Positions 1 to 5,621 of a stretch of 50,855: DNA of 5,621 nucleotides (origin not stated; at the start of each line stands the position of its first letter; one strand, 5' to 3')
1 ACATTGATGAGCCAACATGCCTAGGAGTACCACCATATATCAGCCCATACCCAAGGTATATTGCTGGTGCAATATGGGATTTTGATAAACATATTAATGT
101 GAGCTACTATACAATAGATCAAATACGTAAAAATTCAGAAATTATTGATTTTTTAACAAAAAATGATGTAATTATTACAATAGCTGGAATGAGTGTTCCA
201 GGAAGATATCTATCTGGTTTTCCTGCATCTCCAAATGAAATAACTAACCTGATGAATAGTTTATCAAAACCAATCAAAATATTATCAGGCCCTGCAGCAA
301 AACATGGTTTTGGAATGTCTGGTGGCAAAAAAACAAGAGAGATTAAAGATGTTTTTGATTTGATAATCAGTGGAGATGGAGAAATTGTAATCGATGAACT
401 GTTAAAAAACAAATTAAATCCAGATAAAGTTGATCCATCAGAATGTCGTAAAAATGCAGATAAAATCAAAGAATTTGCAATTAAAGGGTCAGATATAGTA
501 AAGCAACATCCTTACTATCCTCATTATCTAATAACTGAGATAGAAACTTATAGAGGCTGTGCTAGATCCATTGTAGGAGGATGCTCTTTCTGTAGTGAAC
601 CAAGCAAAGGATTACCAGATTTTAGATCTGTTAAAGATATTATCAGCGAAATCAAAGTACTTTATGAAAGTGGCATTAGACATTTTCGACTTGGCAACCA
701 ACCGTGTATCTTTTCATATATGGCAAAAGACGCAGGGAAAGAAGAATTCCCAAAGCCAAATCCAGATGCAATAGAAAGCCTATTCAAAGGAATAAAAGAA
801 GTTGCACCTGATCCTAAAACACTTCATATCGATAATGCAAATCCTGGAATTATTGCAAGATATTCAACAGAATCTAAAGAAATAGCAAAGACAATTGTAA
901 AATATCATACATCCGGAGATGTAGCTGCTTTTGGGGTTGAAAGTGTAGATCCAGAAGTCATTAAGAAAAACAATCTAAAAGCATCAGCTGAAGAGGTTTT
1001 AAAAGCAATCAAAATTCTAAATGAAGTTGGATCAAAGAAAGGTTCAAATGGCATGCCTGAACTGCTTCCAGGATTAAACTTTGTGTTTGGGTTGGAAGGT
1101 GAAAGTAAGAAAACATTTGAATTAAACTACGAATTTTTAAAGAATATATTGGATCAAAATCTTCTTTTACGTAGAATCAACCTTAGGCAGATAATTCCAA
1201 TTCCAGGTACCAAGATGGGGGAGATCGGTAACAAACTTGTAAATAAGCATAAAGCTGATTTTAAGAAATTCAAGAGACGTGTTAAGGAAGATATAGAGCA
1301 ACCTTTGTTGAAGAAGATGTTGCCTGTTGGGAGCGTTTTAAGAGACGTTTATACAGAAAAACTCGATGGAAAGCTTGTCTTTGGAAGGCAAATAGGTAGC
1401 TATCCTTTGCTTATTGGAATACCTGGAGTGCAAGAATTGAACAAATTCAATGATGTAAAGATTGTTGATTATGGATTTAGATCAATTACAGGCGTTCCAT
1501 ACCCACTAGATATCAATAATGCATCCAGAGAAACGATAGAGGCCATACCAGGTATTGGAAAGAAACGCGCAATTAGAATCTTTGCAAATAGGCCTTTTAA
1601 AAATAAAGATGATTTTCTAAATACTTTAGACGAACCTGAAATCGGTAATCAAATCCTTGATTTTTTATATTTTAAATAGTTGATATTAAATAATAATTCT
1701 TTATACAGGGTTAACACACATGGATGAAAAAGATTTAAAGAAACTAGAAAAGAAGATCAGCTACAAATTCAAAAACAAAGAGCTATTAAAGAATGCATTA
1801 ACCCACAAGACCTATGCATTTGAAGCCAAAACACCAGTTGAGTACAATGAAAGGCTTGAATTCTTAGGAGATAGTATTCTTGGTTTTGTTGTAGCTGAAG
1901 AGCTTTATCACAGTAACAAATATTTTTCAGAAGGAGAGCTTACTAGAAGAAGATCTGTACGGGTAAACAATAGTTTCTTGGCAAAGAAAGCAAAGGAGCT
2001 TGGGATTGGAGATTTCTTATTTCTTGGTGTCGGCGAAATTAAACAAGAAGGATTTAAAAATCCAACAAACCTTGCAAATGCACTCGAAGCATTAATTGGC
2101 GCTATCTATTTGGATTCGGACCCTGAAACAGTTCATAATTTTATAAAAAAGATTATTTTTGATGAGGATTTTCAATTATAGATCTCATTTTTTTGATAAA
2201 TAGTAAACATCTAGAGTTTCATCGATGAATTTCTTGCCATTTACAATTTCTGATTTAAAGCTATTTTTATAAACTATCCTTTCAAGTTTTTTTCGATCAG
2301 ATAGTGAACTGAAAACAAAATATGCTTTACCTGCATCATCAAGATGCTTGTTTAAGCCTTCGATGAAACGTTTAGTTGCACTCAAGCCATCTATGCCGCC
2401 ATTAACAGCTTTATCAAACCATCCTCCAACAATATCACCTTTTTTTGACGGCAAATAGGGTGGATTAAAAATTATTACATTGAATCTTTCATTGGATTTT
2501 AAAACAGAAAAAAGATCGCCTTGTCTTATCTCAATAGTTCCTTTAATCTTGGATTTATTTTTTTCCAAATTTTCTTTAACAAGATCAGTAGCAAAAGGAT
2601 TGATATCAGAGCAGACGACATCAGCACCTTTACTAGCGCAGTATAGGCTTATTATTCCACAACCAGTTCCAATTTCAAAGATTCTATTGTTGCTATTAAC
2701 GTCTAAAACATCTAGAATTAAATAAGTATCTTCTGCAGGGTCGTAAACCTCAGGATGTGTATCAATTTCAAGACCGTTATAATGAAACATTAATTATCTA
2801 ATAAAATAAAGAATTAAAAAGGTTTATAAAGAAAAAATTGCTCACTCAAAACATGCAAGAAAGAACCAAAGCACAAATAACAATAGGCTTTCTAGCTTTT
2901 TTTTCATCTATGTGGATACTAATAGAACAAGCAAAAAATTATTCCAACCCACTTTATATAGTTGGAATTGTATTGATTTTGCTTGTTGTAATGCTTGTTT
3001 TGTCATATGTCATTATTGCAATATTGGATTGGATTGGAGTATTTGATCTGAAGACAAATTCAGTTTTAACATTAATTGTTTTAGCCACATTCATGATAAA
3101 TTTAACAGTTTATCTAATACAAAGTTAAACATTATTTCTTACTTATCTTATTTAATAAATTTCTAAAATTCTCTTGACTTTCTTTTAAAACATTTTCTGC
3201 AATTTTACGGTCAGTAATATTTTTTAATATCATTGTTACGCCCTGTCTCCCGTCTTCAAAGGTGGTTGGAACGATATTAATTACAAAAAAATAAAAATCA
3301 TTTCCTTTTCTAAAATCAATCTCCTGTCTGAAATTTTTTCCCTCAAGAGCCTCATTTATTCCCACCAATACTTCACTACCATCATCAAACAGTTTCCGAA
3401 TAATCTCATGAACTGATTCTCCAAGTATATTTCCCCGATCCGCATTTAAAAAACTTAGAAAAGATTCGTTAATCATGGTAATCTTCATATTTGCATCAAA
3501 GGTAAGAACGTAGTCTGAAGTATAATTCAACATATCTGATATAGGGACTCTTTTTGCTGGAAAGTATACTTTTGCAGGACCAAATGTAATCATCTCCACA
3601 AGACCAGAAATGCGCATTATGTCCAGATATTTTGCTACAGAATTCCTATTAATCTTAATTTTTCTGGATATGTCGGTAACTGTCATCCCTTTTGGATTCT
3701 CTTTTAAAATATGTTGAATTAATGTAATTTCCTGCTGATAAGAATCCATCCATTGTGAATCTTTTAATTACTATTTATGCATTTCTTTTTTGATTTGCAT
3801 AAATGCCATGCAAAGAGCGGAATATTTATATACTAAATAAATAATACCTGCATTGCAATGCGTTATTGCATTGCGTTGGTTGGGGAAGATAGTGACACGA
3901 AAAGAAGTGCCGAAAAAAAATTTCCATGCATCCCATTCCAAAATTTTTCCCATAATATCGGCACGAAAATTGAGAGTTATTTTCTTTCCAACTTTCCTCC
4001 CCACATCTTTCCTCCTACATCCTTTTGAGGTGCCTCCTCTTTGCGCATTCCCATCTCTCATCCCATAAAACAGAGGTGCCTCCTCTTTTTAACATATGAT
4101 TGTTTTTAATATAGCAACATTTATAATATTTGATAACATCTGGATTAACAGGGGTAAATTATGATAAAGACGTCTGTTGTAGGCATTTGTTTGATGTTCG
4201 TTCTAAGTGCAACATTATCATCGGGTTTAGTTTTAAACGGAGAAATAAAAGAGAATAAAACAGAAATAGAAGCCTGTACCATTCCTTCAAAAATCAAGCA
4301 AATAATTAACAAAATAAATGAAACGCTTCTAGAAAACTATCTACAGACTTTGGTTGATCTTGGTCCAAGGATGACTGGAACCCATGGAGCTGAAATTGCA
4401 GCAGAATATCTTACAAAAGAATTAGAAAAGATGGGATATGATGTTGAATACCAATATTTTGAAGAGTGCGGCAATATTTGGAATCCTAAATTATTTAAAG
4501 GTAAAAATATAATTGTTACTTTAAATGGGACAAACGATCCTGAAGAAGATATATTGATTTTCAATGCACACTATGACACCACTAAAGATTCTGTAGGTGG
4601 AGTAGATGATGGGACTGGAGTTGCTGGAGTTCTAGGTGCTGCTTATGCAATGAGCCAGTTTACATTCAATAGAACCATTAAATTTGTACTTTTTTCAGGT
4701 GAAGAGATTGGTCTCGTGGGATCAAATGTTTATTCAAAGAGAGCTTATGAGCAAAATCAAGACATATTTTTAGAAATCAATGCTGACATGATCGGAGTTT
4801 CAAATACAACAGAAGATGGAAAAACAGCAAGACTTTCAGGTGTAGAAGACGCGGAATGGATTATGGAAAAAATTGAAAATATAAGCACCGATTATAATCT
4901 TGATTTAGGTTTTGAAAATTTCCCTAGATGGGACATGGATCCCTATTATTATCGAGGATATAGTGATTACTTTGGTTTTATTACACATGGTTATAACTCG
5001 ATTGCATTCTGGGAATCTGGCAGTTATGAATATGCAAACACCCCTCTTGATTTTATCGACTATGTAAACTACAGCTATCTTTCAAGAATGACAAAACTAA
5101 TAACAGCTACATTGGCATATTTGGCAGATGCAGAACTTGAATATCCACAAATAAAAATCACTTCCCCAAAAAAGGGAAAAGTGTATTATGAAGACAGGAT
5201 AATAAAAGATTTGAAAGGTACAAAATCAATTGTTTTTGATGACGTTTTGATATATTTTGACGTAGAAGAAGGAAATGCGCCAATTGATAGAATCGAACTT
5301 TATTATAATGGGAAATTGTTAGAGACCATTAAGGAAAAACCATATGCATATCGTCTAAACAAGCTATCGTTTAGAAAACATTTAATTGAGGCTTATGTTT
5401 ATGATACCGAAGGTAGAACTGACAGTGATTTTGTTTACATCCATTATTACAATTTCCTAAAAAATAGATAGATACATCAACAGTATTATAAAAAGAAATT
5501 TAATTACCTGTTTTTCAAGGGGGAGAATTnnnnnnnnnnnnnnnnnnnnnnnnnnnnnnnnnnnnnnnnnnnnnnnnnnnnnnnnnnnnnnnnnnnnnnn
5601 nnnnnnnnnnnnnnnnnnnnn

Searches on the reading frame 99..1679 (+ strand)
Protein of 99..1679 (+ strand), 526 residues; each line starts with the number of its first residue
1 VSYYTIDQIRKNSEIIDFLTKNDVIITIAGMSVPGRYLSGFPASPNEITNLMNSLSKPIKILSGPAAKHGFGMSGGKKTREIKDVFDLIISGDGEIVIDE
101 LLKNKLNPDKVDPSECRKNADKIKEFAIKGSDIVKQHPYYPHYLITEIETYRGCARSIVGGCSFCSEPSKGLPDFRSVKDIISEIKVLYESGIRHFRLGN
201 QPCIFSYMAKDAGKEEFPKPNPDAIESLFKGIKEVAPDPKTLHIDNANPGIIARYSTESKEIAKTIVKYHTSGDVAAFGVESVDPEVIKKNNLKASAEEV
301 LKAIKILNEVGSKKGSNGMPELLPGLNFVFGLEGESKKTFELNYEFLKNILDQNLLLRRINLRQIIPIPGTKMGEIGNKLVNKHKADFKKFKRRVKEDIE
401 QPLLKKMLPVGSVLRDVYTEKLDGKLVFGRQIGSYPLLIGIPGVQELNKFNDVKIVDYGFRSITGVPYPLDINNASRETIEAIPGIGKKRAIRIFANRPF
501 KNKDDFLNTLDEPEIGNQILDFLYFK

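Call 28: search_protein_families(library=pfam, proteins=[window:99-1679:+], max_evalue=0.00001)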
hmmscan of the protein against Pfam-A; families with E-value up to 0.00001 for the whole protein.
window:99-1679:+ (526 aa): 3 families
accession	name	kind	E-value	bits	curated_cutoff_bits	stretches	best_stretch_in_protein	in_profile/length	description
PF04055.27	Radical_SAM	-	8e-13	49.3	29.5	1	148-327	1-146/166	Radical SAM superfamily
PF00633.29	HHH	-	5.5e-07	29.6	24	0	472-495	5-28/30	Helix-hairpin-helix motif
PF12836.13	HHH_3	-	2.9e-06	27.7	27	0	470-508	6-48/65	Helix-hairpin-helix motif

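Call 66: search_protein_families(library=ncbifam, proteins=[window:99-1679:+], max_evalue=0.01)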
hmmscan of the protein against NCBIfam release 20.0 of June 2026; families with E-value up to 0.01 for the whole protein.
window:99-1679:+ (526 aa): 5 families
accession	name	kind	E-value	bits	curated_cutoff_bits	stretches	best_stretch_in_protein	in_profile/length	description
TIGR04013.1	B12_SAM_MJ_1487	hypoth_equivalog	6.4e-17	61.5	251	1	76-385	82-366/382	TIGR04013 family B12-binding domain/radical SAM domain-containing protein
TIGR04014.1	B12_SAM_MJ_0865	equivalog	1.8e-10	40.2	360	1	87-388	91-369/434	methyl-coenzyme M reductase glutamine C-methyltransferase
TIGR04479.1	bcpD_PhpK_rSAM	subfamily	0.0008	17.9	600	0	277-348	346-407/504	PhpK family radical SAM P-methyltransferase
TIGR03916.1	rSAM_link_UDG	hypoth_equivalog_domain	0.0011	18.2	343.5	1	468-502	320-354/415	putative DNA modification/repair radical SAM protein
TIGR04072.2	rSAM_ladder_B12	equivalog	0.0072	15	360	0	87-190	122-223/443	lipid biosynthesis B12-binding/radical SAM protein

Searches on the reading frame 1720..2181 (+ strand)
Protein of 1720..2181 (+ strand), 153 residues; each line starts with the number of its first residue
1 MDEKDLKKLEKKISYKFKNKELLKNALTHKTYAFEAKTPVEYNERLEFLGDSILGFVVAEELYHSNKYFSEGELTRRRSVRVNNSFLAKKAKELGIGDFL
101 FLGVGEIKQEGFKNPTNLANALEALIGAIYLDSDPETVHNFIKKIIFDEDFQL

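Call 28: search_protein_families(library=pfam, proteins=[window:1720-2181:+], max_evalue=0.00001)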
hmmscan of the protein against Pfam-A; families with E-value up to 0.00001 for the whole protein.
window:1720-2181:+ (153 aa): 2 families
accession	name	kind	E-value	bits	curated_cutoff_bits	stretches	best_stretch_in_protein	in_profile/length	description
PF14622.11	Ribonucleas_3_3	-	7.4e-32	110.6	35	1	19-148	1-126/128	Ribonuclease-III-like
PF00636.31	Ribonuclease_3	-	1.4e-22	80.8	27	1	44-133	1-101/102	Ribonuclease III domain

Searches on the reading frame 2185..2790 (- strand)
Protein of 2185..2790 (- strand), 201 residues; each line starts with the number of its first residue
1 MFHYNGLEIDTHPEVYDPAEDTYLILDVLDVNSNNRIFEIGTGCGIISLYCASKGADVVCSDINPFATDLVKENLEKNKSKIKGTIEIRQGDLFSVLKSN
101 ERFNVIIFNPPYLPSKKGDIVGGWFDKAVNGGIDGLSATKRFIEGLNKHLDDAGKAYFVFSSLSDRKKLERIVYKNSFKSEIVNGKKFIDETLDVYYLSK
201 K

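Call 28: search_protein_families(library=pfam, proteins=[window:2185-2790:-], max_evalue=0.00001)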
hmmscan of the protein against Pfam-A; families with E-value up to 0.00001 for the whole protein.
window:2185-2790:- (201 aa): 5 families
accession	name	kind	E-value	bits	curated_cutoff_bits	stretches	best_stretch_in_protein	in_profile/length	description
PF05175.20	MTS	-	8.4e-16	58.5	23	1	22-117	20-113/170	Methyltransferase small domain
PF10294.15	Methyltransf_16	-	1.5e-07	31.8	21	1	33-90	46-104/174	Lysine methyltransferase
PF06325.19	PrmA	-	1e-06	29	22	1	27-109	153-233/296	Ribosomal protein L11 methyltransferase (PrmA)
PF13649.12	Methyltransf_25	-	2.9e-06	28.3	27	1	37-108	1-70/97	Methyltransferase domain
PF03602.21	Cons_hypoth95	-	7.4e-06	26.2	24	0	34-113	42-124/182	Conserved hypothetical protein 95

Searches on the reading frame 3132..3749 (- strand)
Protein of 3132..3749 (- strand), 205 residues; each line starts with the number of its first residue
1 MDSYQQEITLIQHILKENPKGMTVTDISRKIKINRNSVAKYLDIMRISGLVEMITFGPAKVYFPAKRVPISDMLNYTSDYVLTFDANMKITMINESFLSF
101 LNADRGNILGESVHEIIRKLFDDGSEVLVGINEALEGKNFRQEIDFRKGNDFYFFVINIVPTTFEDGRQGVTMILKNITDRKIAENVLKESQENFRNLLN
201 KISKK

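Call 28: search_protein_families(library=pfam, proteins=[window:3132-3749:-], max_evalue=0.00001)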
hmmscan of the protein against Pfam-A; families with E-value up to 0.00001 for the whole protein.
window:3132-3749:- (205 aa): 2 families
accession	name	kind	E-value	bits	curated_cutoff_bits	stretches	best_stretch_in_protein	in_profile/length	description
PF08448.16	PAS_4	-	6.6e-08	33.2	23.1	1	77-182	4-109/110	PAS fold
PF13426.13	PAS_9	-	5.2e-07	30.3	27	1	82-180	5-103/103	PAS domain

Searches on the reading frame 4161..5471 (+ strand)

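Call 28: search_protein_families(library=pfam, proteins=[window:4161-5471:+], max_evalue=0.00001)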
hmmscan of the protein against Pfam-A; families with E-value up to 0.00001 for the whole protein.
window:4161-5471:+ (436 aa): 1 family
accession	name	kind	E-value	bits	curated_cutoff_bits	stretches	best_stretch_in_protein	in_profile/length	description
PF04389.22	Peptidase_M28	-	8.6e-28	97.8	21.3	1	116-316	1-191/193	Peptidase family M28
